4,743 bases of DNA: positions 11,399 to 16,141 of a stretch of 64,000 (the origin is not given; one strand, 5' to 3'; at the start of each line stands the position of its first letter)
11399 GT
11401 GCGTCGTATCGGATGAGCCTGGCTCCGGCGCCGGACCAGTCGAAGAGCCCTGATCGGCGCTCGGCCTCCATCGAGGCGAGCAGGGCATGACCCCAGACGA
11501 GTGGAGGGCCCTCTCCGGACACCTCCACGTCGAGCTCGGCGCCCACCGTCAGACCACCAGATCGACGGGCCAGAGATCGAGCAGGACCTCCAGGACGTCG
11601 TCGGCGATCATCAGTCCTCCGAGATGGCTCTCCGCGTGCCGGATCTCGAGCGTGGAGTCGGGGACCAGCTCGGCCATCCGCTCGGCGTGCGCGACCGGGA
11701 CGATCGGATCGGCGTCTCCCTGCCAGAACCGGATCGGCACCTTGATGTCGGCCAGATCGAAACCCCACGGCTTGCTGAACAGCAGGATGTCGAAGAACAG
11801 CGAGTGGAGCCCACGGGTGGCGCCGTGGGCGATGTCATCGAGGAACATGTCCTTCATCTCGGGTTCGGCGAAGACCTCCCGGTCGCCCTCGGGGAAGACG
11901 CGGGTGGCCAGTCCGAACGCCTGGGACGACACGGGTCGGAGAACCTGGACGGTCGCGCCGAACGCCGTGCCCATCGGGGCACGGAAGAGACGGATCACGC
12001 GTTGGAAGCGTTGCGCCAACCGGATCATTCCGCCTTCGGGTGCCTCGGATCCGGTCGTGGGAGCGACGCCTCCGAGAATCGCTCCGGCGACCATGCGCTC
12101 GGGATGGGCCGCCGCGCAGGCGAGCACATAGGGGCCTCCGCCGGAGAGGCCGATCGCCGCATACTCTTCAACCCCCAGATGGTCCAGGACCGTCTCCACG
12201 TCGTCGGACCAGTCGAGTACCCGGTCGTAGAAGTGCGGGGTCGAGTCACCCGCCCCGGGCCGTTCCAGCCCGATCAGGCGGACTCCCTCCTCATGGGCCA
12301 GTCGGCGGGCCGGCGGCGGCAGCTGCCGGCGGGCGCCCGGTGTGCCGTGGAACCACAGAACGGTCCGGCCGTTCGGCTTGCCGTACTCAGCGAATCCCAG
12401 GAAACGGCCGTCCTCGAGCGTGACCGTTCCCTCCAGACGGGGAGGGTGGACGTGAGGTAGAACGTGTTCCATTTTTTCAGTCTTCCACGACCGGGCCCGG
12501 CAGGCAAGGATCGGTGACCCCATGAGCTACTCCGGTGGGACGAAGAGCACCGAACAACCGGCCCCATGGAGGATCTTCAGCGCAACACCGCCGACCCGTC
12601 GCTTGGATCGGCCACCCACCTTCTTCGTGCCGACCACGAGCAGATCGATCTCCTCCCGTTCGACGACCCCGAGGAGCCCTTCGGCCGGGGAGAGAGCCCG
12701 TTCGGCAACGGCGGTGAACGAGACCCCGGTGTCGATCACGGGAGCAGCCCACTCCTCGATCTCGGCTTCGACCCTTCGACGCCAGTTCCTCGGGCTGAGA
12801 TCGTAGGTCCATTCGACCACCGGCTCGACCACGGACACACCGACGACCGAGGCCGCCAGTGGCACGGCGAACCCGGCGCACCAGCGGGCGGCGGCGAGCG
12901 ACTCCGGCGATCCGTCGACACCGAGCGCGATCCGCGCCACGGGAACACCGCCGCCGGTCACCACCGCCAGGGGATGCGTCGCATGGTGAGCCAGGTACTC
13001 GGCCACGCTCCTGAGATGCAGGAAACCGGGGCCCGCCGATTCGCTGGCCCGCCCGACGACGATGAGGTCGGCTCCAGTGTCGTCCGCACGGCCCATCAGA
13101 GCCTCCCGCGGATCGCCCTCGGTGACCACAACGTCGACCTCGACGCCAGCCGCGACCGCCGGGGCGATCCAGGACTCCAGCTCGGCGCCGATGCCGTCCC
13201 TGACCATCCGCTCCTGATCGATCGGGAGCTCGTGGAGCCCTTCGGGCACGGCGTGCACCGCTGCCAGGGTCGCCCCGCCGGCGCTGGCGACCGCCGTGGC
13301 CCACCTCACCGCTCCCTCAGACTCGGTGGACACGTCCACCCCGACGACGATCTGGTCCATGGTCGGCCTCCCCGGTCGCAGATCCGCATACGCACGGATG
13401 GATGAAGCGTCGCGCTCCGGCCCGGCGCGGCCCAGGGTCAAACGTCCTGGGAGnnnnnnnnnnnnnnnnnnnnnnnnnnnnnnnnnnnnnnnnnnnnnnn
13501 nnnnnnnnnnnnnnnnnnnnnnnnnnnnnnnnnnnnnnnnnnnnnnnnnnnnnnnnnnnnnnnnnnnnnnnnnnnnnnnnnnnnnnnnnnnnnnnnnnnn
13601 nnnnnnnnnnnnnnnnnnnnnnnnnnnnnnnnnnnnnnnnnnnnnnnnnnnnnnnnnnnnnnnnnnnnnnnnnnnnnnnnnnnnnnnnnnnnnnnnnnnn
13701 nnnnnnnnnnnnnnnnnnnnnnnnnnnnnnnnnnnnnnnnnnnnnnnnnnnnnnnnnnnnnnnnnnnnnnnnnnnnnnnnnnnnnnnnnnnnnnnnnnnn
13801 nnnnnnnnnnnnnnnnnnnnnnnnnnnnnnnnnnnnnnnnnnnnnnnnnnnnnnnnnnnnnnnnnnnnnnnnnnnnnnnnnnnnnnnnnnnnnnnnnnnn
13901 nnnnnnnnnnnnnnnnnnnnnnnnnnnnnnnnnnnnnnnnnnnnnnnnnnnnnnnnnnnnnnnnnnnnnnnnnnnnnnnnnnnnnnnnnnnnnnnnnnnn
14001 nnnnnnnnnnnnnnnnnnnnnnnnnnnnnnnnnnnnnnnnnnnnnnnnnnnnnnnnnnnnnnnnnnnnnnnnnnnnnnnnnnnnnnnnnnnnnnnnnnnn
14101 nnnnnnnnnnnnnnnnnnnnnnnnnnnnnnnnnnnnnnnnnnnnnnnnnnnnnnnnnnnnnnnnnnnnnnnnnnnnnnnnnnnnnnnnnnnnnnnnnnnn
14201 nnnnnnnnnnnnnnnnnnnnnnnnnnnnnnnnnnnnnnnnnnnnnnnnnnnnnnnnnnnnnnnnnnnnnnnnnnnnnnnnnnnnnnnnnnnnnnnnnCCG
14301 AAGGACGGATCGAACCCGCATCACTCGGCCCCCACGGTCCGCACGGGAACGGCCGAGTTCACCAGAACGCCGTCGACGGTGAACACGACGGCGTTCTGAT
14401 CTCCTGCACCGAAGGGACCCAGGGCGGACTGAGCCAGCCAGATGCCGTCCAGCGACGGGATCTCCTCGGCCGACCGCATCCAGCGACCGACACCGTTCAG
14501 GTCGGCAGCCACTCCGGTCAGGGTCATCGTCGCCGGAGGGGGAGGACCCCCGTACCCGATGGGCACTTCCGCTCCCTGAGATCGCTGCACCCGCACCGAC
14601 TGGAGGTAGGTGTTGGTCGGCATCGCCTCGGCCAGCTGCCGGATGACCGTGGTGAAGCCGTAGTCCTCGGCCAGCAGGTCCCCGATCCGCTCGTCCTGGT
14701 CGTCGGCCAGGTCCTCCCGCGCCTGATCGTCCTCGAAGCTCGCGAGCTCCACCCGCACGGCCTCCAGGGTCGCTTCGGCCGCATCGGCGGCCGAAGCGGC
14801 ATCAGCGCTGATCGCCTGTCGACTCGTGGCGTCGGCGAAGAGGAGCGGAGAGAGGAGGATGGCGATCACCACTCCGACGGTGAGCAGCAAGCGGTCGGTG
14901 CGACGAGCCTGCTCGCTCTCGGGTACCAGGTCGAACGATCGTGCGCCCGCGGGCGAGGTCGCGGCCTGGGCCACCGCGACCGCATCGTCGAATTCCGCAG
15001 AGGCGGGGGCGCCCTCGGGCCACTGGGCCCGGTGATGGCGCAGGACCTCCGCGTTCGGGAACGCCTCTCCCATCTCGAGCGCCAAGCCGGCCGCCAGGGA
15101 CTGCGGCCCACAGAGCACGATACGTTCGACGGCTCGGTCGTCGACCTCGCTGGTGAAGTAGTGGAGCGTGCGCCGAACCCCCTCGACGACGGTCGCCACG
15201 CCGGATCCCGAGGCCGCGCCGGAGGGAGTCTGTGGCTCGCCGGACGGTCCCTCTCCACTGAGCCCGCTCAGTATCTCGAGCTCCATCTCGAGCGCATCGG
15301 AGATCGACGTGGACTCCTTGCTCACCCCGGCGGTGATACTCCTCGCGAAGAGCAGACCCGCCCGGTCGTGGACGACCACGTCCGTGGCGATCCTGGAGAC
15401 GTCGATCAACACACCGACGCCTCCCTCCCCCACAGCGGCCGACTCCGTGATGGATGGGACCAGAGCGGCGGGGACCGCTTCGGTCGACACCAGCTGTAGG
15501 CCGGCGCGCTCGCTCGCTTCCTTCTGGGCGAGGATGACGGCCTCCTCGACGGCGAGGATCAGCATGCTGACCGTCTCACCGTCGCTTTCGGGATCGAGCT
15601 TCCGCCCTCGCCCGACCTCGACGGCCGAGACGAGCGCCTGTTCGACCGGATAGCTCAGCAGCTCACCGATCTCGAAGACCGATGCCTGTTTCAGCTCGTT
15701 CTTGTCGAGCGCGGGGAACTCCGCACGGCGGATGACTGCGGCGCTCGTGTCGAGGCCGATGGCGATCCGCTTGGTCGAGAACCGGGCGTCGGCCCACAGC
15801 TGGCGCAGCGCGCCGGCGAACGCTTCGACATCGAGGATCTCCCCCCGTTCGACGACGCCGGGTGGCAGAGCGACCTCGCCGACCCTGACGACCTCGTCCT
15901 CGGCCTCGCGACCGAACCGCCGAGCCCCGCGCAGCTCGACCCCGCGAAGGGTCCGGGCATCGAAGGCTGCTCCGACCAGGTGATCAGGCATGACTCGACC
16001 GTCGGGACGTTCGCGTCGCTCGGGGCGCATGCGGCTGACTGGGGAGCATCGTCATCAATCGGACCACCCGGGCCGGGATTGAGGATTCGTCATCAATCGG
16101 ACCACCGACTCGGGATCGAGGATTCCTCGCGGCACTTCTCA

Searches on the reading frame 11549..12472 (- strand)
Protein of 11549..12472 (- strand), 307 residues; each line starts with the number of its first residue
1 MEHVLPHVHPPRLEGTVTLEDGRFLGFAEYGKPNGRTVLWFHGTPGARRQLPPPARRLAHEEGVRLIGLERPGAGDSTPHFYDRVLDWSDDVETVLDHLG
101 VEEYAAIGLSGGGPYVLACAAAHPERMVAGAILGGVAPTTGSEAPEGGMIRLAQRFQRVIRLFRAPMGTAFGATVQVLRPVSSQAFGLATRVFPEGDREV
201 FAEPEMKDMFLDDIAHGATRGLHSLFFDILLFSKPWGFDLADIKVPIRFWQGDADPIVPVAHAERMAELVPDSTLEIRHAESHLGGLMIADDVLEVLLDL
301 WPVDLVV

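Call 72: search_protein_families(library=pfam, proteins=[window:11549-12472:-], max_evalue=0.00001)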
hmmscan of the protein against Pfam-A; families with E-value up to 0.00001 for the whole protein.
window:11549-12472:- (307 aa): 2 families
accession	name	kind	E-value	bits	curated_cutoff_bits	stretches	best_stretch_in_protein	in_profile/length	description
PF00561.26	Abhydrolase_1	-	3.1e-16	60.2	25.8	1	37-278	2-234/245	alpha/beta hydrolase fold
PF12146.15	Hydrolase_4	-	9.3e-09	35.4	27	1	36-277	5-226/239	Serine aminopeptidase, S33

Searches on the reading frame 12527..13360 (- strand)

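Call 73: search_protein_families(library=pfam, proteins=[window:12527-13360:-], max_evalue=0.00001)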
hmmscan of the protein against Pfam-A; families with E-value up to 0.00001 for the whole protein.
window:12527-13360:- (277 aa): 1 family
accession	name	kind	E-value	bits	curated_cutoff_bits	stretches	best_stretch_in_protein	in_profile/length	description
PF00582.32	Usp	-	3e-37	128.7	24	2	2-134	3-140/141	Universal stress protein family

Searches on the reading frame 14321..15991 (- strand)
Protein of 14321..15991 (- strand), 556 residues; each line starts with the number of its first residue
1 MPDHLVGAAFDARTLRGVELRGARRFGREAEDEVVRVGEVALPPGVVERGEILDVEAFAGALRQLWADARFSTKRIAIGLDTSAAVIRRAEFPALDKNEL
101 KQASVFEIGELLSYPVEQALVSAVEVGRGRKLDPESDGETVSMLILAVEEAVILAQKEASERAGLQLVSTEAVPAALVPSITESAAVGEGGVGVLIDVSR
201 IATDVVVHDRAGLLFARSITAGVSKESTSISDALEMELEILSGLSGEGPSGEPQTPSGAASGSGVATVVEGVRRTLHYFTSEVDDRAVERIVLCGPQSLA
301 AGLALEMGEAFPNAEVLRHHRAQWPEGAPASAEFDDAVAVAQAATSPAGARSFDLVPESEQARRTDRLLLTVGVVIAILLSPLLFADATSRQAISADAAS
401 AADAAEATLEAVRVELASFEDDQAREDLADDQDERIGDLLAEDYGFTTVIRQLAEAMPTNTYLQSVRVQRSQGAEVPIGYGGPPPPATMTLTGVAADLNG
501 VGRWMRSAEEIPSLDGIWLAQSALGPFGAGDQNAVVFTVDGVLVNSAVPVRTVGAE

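Call 73: search_protein_families(library=pfam, proteins=[window:14321-15991:-], max_evalue=0.00001)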
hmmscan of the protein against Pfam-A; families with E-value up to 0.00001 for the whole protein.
window:14321-15991:- (556 aa): 1 family
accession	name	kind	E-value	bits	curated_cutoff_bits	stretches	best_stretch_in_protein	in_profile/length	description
PF11104.14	PilM_2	-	1.5e-11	44.2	27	1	35-304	24-291/340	Type IV pilus assembly protein PilM;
